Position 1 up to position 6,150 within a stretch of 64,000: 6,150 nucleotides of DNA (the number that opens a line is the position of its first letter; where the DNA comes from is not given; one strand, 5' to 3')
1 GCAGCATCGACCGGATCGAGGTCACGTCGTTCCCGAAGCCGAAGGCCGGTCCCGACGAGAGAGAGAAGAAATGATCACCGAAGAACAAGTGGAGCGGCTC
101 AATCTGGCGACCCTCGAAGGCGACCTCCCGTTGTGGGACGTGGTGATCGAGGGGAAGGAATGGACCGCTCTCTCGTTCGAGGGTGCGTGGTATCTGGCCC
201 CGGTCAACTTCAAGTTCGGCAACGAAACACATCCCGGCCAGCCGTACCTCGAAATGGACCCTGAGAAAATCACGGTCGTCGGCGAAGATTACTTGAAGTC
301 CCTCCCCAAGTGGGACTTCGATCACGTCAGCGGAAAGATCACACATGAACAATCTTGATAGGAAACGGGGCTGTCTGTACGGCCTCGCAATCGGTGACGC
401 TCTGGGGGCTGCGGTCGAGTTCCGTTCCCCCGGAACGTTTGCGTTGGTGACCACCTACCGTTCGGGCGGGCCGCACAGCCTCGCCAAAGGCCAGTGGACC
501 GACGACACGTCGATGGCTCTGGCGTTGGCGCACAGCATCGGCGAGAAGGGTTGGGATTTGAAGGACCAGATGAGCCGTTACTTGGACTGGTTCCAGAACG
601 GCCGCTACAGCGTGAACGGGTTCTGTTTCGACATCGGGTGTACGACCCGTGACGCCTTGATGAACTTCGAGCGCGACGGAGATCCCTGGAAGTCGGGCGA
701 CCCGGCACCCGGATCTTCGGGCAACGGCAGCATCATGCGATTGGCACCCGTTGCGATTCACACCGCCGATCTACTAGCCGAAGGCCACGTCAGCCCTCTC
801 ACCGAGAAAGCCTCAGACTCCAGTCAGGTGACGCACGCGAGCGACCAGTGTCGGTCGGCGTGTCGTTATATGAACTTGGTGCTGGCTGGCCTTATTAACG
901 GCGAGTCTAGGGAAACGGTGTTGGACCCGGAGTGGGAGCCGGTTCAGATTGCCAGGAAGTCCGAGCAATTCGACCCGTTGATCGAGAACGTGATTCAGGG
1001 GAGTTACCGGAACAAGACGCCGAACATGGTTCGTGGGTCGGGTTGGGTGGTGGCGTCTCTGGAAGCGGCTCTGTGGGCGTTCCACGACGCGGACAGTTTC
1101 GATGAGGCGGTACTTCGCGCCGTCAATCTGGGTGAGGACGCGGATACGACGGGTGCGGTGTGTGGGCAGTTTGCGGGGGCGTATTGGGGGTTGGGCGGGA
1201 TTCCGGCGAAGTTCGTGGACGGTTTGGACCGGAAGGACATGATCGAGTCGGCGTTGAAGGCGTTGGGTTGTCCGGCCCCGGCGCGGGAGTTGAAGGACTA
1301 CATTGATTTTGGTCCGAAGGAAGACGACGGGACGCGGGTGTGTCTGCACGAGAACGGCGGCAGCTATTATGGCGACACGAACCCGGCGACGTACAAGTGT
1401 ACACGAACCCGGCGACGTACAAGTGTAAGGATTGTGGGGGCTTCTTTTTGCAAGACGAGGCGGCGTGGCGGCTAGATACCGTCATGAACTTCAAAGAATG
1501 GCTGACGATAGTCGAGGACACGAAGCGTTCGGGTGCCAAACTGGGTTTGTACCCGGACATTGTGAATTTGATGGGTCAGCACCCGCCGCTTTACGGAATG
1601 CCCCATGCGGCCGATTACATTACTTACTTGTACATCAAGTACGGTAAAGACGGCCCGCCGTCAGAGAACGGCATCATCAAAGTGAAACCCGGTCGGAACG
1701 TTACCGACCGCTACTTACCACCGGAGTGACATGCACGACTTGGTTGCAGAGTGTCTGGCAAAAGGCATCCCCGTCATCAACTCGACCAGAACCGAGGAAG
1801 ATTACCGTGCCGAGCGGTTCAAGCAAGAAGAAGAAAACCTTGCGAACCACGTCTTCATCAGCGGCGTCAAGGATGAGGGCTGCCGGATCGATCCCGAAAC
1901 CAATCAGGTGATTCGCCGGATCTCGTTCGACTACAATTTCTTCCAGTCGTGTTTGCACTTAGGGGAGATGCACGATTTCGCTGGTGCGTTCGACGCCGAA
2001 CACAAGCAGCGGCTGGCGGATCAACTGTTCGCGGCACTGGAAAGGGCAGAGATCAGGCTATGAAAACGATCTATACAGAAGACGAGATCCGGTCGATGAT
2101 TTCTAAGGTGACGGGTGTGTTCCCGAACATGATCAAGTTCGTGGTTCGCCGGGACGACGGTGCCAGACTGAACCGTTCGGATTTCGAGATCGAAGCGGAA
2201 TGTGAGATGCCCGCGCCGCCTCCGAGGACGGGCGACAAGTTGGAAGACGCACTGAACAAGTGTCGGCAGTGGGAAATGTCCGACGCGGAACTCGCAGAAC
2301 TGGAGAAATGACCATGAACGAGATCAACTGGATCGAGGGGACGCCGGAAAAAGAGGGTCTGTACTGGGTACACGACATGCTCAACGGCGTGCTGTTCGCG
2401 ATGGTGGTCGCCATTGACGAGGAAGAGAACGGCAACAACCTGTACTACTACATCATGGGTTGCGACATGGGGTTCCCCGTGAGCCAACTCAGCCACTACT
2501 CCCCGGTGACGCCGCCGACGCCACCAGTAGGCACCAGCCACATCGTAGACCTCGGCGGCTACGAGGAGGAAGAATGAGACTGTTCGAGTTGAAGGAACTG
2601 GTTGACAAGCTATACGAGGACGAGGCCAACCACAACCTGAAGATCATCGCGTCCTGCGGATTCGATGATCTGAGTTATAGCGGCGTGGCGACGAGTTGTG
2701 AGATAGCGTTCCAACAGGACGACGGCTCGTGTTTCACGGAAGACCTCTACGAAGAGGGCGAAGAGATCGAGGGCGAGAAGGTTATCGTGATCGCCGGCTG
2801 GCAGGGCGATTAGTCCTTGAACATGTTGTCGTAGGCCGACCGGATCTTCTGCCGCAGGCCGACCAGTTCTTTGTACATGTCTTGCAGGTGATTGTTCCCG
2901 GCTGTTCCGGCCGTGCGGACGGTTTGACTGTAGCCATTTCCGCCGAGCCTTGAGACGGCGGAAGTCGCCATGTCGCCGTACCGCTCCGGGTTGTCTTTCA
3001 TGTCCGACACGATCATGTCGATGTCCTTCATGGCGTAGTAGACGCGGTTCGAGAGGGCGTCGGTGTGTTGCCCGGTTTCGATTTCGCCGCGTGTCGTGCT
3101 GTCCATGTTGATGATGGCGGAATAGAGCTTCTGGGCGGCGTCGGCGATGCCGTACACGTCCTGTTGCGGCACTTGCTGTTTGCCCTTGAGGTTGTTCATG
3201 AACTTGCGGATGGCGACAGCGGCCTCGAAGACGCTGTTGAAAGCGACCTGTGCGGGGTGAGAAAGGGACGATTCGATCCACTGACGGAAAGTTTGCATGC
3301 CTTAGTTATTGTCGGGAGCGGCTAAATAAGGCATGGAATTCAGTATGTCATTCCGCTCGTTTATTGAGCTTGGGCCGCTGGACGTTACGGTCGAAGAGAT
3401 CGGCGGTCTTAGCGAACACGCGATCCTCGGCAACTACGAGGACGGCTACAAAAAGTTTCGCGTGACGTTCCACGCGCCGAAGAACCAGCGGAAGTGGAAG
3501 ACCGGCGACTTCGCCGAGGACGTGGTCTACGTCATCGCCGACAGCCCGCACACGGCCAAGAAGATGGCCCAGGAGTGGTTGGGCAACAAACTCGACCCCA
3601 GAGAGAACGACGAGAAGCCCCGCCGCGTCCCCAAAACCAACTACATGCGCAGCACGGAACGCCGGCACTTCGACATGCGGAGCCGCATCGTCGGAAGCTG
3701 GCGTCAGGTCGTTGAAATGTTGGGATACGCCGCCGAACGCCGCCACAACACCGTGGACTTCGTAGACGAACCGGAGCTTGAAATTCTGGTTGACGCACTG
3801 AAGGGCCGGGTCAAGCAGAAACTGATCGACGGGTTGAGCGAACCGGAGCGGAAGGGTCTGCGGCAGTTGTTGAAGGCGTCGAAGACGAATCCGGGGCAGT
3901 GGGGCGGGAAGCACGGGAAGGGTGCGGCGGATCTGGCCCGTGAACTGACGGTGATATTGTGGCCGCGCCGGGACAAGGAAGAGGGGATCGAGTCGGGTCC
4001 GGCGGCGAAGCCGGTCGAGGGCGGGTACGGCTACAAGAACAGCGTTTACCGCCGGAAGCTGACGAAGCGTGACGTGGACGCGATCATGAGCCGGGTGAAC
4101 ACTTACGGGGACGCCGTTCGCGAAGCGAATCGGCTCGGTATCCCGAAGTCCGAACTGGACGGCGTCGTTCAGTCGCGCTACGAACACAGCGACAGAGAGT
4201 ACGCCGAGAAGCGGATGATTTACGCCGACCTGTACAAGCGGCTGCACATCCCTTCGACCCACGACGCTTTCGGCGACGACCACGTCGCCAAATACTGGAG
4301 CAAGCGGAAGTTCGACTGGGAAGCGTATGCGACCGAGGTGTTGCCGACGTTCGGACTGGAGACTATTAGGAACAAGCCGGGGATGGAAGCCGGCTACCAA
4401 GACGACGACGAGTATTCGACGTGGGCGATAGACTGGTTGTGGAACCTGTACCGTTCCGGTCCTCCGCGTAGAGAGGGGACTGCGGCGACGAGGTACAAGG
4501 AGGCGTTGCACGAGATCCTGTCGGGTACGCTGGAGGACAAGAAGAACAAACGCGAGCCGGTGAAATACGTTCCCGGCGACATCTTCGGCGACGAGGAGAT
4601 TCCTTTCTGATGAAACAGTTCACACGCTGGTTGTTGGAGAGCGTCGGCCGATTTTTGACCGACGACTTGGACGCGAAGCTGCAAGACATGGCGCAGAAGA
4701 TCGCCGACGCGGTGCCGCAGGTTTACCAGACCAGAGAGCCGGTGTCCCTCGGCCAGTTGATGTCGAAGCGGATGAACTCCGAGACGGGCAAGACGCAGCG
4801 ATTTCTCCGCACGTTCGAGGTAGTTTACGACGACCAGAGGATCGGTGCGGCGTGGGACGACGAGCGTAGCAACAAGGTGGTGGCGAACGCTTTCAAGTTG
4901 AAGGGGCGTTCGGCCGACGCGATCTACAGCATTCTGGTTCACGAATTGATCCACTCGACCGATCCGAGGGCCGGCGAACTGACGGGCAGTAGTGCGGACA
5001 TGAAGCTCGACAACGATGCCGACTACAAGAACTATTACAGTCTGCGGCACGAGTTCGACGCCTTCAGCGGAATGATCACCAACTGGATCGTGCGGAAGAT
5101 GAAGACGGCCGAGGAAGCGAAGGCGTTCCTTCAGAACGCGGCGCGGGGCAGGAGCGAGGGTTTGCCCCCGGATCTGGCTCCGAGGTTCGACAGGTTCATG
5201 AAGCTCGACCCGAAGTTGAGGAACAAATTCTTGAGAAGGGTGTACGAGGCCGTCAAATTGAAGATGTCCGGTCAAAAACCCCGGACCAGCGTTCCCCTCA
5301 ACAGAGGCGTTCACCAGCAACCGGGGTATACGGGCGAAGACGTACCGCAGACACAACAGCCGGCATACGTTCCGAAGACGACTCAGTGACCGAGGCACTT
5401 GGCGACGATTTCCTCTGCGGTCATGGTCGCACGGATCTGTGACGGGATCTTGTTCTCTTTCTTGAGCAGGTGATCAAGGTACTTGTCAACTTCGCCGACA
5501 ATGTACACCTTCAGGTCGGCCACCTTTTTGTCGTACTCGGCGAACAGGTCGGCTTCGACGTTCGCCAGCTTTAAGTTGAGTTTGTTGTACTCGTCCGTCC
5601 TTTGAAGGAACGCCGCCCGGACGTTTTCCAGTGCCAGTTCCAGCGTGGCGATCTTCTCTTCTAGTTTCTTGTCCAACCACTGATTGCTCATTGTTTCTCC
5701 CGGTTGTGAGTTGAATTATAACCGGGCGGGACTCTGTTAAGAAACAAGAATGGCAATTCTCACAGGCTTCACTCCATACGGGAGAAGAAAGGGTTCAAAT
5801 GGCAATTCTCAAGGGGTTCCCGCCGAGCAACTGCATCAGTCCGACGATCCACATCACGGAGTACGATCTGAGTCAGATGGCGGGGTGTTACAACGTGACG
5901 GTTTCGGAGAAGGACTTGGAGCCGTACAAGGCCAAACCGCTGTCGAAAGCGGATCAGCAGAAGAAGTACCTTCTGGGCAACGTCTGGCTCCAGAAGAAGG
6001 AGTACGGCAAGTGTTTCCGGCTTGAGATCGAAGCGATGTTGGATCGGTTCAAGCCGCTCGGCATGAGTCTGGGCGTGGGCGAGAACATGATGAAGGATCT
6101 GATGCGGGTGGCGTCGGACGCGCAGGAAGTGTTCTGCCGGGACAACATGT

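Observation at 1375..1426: Perfect 26-bp tandem duplication interrupts an ADP-ribosylglycohydrolase fusion gene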

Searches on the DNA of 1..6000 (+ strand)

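Call 11: search_dna_similar(query=window:1-6000:+, collection=phages, mode=distant)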
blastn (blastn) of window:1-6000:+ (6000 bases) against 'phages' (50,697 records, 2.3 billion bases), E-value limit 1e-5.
No match.
